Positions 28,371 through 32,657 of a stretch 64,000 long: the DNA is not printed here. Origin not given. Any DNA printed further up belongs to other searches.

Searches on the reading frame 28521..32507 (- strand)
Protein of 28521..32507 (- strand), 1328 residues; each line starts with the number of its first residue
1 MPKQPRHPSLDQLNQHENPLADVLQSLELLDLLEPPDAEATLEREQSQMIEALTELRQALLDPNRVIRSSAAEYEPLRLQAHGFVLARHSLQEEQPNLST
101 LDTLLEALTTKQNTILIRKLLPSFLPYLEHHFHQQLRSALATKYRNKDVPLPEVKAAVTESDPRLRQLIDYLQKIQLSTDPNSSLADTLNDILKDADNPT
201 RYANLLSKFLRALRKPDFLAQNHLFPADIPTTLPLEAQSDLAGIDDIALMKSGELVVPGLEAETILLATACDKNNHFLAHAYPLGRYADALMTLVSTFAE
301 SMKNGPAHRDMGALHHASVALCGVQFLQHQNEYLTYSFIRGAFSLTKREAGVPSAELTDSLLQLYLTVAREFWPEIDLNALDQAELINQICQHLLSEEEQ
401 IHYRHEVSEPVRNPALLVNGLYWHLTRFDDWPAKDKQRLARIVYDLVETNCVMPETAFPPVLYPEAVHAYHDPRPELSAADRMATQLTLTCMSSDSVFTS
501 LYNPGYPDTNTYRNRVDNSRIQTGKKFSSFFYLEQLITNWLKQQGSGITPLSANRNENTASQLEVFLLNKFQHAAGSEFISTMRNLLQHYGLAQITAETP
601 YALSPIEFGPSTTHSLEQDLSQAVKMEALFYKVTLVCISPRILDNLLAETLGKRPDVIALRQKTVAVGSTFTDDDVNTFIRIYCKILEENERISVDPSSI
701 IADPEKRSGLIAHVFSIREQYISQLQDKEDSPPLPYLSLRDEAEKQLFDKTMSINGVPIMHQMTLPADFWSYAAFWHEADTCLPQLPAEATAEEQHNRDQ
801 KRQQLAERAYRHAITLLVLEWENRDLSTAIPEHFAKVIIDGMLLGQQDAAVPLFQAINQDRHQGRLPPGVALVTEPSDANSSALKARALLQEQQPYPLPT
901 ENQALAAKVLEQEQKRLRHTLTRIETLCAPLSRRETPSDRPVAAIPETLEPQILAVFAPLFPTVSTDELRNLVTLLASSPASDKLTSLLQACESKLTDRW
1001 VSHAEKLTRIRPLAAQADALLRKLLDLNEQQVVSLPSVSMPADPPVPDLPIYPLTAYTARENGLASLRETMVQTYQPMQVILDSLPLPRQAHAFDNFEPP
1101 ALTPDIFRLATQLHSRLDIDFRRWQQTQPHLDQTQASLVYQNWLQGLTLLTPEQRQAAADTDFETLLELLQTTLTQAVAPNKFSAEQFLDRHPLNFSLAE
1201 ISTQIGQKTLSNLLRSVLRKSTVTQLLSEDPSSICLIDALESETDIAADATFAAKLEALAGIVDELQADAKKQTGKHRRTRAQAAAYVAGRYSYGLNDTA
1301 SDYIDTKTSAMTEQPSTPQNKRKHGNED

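Call 4: search_protein_families(library=pfam, proteins=[window:28521-32507:-], max_evalue=0.01)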
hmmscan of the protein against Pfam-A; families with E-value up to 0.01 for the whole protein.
window:28521-32507:- (1328 aa): 0 families

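Call 6: search_protein_families(library=ncbifam, proteins=[window:28521-32507:-], max_evalue=0.01)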
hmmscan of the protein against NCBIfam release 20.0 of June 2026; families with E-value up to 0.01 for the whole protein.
window:28521-32507:- (1328 aa): 0 families

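Call 8: find_homologous_proteins(query=window:28521-32507:-, max_evalue=0.001)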
Query window:28521-32507:- (1328 aa): 1 proteins with E <= 0.001 among 8000 candidates.
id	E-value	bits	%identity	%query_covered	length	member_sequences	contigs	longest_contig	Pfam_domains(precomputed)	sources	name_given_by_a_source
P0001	0.0e+0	2963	100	100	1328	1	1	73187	-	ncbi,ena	-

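Call 9: search_solved_structures(query=window:28521-32507:-, max_evalue=1)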
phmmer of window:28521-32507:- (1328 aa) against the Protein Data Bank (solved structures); distinct sequences matched with E-value up to 1: 1.
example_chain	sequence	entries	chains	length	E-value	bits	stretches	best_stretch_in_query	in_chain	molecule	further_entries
6wq2_a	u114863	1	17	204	0.85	10.7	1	127-209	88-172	Structural protein MCP1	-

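Call 10: search_protein_families(library=padloc, proteins=[window:28521-32507:-], max_evalue=1)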
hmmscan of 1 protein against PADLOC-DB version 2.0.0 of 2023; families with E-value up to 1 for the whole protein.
window:28521-32507:- (1328 aa): 1 family
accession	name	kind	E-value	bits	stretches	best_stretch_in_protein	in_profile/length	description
PDLC02932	PRTase_III-A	-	0.012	13.1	1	527-589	6-67/271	-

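Call 12: find_encoding_contigs(protein=P0001, flank=10000, max_places=6)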
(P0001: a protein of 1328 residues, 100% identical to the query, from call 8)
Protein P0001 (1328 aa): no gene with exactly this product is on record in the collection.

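Call 22: find_related_loci(query=window:28521-32507:-, collection=genome_contigs, flank=10000)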
Query window:28521-32507:- (1328 aa) in genome_contigs; peptide patterns used: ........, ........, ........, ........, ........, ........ (x = any residue, [..] = any of these).
31 stretches matched a pattern, but none encodes a relative of the query by tblastn (E <= 1e-3).

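Call 24: find_encoding_contigs(protein=P0002, flank=10000, max_places=4)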
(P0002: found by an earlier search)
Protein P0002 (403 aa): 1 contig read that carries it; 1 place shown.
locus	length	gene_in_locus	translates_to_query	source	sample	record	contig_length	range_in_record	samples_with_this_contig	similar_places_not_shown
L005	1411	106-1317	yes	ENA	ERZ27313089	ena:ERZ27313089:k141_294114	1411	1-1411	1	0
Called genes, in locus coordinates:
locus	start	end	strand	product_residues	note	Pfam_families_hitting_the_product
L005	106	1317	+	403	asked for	PF00368:HMG-CoA_red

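Call 25: find_encoding_contigs(protein=P0003, flank=10000, max_places=4)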
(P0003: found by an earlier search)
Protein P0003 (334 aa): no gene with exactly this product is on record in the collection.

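Call 37: find_related_loci(query=window:28521-32507:-, collection=viral_contigs, flank=5000)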
Query window:28521-32507:- (1328 aa) in viral_contigs; peptide patterns used: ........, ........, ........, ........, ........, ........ (x = any residue, [..] = any of these).
4 stretches matched a pattern, but none encodes a relative of the query by tblastn (E <= 1e-3).

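Call 46: find_related_loci(query=window:28521-32507:-, collection=metagenome_contigs, flank=10000)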
Query window:28521-32507:- (1328 aa) in metagenome_contigs; peptide patterns used: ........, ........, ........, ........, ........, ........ (x = any residue, [..] = any of these).
51 stretches matched a pattern, but none encodes a relative of the query by tblastn (E <= 1e-3).

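Call 53: search_protein_representatives(protein=window:28728-32327:-)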
Query: 1200 residues. Proteins with E-value up to 0.001 (for the whole library): 2; up to 1e-10: 1; up to 1e-30: 1. The best 2 are listed.
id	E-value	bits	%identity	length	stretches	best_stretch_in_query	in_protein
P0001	0.0e+00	2678.6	100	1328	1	1-1200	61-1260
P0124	1.1e-09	53.5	27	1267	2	210-413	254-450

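Call 55: find_encoding_contigs(protein=P0124, flank=10000, max_places=6)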
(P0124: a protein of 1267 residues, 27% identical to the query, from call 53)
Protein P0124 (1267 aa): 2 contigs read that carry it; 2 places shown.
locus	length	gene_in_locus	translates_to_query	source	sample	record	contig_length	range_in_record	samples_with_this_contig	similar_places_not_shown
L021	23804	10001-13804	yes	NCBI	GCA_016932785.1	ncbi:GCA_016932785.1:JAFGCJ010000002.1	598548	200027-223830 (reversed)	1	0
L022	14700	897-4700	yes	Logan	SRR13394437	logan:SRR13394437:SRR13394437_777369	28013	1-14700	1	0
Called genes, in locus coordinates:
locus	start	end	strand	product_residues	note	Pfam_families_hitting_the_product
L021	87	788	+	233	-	PF01177:Asp_Glu_race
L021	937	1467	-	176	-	PF00293:NUDIX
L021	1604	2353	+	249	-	PF00106:adh_short, PF01370:Epimerase, PF08659:KR, PF13460:NAD_binding_10 (weak), PF13561:adh_short_C2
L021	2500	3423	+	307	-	PF25046:DUF7790 (weak)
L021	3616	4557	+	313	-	PF00389:2-Hacid_dh, PF02826:2-Hacid_dh_C, PF03446:NAD_binding_2 (weak)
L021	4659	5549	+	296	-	-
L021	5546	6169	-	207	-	PF00702:Hydrolase, PF13344:Hydrolase_6 (faint), PF13419:HAD_2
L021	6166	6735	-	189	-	PF00300:His_Phos_1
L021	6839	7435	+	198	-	-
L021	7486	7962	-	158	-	-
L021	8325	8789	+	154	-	-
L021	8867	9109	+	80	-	-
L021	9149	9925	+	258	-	-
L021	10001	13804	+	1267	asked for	-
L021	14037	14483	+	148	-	-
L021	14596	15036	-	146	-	PF00293:NUDIX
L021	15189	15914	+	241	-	-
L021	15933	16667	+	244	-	-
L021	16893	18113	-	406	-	PF11379:DUF3182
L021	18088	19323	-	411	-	-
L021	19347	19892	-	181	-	-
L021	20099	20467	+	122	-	-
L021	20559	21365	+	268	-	-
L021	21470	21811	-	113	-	PF07883:Cupin_2 (weak)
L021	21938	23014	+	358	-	-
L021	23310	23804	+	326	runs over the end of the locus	-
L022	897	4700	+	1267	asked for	-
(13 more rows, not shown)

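Call 58: find_homologous_proteins(query=A1, max_evalue=0.001)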
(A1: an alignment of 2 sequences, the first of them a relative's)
Query A1 (2 sequences) (1328 aa, profile of the alignment): 1 proteins with E <= 0.001 among 8000 candidates.
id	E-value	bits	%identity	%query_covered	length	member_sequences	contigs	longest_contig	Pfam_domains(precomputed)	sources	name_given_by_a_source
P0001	0.0e+0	2496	100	100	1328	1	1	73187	-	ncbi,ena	-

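Call 61: search_protein_families(library=ncbifam, proteins=[L021:9149-9925:+, L021:14037-14483:+, L021:15189-15914:+, L021:15933-16667:+, L021:16893-18113:-, L021:18088-19323:-, L021:8325-8789:+, L021:4659-5549:+, L021:21938-23014:+, P0124], max_evalue=0.01)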
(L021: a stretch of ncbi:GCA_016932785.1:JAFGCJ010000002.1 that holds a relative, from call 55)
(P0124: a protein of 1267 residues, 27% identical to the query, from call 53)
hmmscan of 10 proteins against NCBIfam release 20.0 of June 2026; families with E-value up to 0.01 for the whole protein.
L021:9149-9925:+ (258 aa): 0 families

L021:14037-14483:+ (148 aa): 0 families

L021:15189-15914:+ (241 aa): 0 families

L021:15933-16667:+ (244 aa): 0 families

L021:16893-18113:- (406 aa): 0 families

L021:18088-19323:- (411 aa): 0 families

L021:8325-8789:+ (154 aa): 0 families

L021:4659-5549:+ (296 aa): 0 families

L021:21938-23014:+ (358 aa): 0 families

P0124 (1267 aa): 0 families

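Call 62: find_related_loci(query=A1, collection=metagenome_contigs, flank=10000)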
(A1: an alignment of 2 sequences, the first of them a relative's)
Query A1 (1328 aa) in metagenome_contigs; peptide patterns used: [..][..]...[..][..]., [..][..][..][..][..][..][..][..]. (x = any residue, [..] = any of these).
381 stretches matched a pattern, but none encodes a relative of the query by tblastn (E <= 1e-3).

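Call 63: find_related_loci(query=A1, collection=viral_contigs, flank=5000)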
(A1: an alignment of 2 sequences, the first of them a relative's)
Query A1 (1328 aa) in viral_contigs; peptide patterns used: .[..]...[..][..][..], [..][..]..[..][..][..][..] (x = any residue, [..] = any of these).
225 stretches matched a pattern, but none encodes a relative of the query by tblastn (E <= 1e-3).

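Call 69: search_solved_structures(query=A1, max_evalue=10)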
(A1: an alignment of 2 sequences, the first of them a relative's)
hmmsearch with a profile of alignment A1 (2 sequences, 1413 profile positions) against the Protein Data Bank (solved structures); distinct sequences matched with E-value up to 10: 0.

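Call 70: search_protein_families(library=pfam, proteins=[P0124], max_evalue=1)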
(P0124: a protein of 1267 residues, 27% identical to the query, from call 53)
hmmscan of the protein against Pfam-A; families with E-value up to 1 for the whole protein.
P0124 (1267 aa): 1 family
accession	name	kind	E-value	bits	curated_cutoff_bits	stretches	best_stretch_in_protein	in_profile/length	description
PF18005.6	eIF3m_C_helix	-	0.0022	18.1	25.6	1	1062-1079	9-26/29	eIF3 subunit M, C-terminal helix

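Call 71: search_protein_families(library=phrogs, proteins=[P0001, P0124, L021:9149-9925:+], max_evalue=0.1)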
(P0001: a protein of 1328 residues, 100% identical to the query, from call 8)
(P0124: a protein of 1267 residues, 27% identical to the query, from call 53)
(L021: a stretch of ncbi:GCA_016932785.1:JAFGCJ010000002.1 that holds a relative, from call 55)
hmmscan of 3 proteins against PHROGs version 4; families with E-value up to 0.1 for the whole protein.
P0001 (1328 aa): 1 family
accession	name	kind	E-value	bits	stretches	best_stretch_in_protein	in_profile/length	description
phrog_1855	-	moron, auxiliary metabolic gene and host takeover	0.0076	17.6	1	537-591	37-91/114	DdrA-like anti-restriction protein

P0124 (1267 aa): 0 families

L021:9149-9925:+ (258 aa): 0 families
